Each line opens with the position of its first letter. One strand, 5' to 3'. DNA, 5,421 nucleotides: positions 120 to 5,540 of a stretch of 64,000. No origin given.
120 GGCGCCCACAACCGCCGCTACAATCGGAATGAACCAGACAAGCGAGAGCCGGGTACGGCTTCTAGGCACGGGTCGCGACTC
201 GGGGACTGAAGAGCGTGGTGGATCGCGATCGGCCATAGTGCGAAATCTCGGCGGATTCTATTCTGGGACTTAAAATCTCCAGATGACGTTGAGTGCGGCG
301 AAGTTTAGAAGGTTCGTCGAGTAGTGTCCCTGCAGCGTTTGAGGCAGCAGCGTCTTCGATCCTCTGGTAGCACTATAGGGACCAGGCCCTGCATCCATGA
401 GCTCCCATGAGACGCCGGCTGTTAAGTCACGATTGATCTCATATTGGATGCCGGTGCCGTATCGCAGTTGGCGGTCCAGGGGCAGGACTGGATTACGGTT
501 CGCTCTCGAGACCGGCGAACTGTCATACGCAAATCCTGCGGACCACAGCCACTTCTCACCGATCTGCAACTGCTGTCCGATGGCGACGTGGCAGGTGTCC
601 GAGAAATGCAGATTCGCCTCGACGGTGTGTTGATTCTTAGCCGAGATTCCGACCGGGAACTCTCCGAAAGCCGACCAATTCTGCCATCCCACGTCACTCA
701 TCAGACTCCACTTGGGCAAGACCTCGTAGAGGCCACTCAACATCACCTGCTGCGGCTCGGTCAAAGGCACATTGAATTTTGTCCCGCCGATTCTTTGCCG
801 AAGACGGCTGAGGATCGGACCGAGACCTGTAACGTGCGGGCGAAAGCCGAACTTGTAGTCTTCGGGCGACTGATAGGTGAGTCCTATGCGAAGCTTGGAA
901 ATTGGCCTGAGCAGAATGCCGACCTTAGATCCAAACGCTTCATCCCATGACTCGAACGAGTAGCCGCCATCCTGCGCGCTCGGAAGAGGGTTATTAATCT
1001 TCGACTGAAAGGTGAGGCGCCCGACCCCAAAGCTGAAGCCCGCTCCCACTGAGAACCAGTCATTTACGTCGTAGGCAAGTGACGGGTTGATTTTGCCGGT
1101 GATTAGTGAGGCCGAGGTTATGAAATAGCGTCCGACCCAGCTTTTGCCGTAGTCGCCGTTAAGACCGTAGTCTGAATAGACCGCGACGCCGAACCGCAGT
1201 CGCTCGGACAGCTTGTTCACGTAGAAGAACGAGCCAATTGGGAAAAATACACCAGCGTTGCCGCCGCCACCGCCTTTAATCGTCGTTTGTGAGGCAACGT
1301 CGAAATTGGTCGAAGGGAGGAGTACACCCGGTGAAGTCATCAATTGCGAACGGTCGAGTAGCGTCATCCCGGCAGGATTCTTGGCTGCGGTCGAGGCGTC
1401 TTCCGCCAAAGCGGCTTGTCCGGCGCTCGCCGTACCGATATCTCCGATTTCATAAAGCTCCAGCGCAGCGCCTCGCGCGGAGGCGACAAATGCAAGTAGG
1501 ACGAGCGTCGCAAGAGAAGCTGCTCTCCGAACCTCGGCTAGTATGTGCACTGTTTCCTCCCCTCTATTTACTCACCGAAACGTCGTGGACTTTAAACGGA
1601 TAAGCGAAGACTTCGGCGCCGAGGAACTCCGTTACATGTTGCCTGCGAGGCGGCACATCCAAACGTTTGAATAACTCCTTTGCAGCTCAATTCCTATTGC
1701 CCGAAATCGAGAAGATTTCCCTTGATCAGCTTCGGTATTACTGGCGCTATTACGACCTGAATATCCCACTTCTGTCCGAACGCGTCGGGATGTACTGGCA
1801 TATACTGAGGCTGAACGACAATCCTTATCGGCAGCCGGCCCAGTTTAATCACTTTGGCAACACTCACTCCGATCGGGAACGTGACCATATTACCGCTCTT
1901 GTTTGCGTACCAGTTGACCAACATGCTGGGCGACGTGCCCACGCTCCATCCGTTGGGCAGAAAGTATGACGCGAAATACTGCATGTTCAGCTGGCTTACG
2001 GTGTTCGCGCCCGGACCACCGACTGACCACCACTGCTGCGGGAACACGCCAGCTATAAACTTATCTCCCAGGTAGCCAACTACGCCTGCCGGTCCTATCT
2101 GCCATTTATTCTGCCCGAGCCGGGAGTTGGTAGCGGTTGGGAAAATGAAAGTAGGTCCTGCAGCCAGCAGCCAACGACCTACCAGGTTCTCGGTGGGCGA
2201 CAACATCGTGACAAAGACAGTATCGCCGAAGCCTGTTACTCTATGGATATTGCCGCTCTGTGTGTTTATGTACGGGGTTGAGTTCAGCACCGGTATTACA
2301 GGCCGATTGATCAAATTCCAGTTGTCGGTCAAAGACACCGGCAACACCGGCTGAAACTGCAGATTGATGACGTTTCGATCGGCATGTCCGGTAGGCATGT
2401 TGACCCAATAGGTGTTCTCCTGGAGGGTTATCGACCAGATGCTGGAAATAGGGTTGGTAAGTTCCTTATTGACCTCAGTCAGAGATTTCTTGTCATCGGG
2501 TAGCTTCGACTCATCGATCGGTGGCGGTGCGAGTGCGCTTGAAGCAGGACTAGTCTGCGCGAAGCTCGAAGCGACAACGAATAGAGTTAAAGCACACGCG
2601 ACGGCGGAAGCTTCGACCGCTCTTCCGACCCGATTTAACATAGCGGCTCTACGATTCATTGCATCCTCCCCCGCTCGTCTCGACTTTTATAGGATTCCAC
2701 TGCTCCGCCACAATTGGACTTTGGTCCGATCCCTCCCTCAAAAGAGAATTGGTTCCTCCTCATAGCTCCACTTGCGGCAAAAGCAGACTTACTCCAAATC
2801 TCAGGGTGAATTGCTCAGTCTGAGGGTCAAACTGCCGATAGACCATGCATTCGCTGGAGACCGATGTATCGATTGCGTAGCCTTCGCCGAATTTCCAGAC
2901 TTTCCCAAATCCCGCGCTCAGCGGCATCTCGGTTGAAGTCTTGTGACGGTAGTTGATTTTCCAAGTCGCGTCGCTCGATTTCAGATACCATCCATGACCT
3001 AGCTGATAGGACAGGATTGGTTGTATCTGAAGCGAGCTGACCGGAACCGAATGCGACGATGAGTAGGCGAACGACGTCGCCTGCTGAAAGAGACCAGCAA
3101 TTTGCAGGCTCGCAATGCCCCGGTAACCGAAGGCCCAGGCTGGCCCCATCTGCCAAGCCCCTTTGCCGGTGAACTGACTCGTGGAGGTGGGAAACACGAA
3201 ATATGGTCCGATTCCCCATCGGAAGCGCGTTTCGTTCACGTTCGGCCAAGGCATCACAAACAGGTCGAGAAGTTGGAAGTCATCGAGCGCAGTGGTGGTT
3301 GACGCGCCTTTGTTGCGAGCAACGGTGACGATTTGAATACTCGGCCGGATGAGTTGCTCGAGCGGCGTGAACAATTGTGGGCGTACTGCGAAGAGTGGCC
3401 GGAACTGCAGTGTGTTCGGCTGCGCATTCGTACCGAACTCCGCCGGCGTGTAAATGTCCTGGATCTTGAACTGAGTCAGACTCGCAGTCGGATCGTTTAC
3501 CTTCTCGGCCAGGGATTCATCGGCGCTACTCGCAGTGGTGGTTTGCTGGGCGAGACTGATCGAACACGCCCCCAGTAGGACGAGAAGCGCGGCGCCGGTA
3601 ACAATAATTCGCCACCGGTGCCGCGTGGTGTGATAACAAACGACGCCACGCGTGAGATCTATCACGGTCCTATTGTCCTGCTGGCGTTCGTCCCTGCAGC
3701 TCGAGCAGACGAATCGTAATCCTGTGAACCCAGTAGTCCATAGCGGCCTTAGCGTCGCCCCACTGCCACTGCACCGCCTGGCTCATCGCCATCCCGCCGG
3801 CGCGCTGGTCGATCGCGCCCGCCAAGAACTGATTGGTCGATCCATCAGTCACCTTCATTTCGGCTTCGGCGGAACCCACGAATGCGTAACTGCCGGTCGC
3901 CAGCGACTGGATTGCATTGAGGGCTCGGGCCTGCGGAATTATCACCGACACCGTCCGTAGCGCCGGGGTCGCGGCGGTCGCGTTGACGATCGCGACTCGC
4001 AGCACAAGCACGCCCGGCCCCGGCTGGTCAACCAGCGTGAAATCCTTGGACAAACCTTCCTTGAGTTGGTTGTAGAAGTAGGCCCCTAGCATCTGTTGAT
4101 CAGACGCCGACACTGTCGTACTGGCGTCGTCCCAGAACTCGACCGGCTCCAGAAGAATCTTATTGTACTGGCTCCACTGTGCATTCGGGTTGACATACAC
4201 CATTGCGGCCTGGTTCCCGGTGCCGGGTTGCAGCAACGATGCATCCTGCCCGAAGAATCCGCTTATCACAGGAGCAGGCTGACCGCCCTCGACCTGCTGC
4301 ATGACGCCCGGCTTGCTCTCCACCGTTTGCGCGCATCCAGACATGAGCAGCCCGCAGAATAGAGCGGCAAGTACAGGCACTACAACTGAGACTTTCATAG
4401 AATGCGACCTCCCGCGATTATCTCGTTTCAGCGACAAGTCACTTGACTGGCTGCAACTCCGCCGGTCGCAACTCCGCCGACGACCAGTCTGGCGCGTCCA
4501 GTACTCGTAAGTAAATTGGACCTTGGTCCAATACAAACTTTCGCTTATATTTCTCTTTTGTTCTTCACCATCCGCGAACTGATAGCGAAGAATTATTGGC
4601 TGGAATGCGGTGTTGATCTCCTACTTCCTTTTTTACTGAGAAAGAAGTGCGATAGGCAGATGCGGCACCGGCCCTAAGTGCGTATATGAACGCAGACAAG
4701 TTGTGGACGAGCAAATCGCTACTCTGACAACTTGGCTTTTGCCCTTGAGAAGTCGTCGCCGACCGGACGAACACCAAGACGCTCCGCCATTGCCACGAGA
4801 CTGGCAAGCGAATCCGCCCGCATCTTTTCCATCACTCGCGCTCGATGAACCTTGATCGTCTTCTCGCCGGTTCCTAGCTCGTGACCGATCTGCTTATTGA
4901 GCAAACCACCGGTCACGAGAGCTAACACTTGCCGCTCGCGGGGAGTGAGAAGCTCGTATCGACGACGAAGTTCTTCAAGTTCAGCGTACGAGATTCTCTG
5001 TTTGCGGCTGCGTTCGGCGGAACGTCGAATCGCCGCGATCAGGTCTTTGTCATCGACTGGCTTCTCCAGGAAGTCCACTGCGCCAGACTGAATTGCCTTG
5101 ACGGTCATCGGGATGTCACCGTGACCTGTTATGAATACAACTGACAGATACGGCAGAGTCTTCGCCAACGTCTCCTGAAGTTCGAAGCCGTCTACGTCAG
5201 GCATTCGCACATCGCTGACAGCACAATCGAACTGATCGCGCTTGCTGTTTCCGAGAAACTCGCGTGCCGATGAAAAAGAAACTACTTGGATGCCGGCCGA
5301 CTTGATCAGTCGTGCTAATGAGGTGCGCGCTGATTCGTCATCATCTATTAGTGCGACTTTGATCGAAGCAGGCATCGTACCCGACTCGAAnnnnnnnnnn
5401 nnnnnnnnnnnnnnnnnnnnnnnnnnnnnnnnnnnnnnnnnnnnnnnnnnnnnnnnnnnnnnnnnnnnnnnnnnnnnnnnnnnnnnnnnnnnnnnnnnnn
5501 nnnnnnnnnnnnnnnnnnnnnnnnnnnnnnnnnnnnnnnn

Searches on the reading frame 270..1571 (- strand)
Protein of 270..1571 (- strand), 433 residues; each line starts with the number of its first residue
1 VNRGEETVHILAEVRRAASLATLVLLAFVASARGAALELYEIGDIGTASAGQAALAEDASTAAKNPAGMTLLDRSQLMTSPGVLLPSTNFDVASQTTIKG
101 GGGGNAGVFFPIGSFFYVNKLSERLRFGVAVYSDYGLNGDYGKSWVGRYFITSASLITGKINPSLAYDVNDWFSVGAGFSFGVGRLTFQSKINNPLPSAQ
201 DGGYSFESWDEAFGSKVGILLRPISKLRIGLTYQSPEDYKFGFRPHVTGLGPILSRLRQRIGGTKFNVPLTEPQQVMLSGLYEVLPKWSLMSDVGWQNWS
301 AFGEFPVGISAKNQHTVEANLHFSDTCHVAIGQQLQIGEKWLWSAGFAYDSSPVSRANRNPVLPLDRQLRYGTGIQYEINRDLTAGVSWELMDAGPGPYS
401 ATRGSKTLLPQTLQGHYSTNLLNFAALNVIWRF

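Call 67: search_protein_families(library=pfam, proteins=[window:270-1571:-], max_evalue=0.0001)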
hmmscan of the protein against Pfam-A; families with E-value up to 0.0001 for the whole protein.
window:270-1571:- (433 aa): 1 family
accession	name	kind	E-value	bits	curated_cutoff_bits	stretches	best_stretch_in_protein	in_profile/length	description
PF03349.22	Toluene_X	-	1.3e-57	195.6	29.7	1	24-417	2-406/421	Outer membrane protein transport protein (OMPP1/FadL/TodX)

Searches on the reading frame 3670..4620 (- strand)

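Call 67: search_protein_families(library=pfam, proteins=[window:3670-4620:-], max_evalue=0.0001)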
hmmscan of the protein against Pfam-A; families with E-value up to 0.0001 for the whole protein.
window:3670-4620:- (316 aa): 1 family
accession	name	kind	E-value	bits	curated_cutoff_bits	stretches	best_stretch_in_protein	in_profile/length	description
PF11769.13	DUF3313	-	2.5e-44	151.7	26.1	1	124-299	6-185/187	Protein of unknown function (DUF3313)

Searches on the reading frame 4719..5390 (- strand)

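Call 67: search_protein_families(library=pfam, proteins=[window:4719-5390:-], max_evalue=0.0001)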
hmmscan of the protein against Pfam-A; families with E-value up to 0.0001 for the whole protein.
window:4719-5390:- (223 aa): 4 families
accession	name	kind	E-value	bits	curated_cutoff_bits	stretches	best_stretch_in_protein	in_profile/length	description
PF00072.30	Response_reg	-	3.4e-28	98.5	30.2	1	12-122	1-111/111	Response regulator receiver domain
PF00196.25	GerE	-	8.8e-18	64.1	23.5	1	147-202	2-57/57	Bacterial regulatory proteins, luxR family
PF08281.18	Sigma70_r4_2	-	1e-05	25.5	25.7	1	139-190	2-54/54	Sigma-70, region 4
PF04545.22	Sigma70_r4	-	3.9e-05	23.5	24.1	0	148-192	5-50/50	Sigma-70, region 4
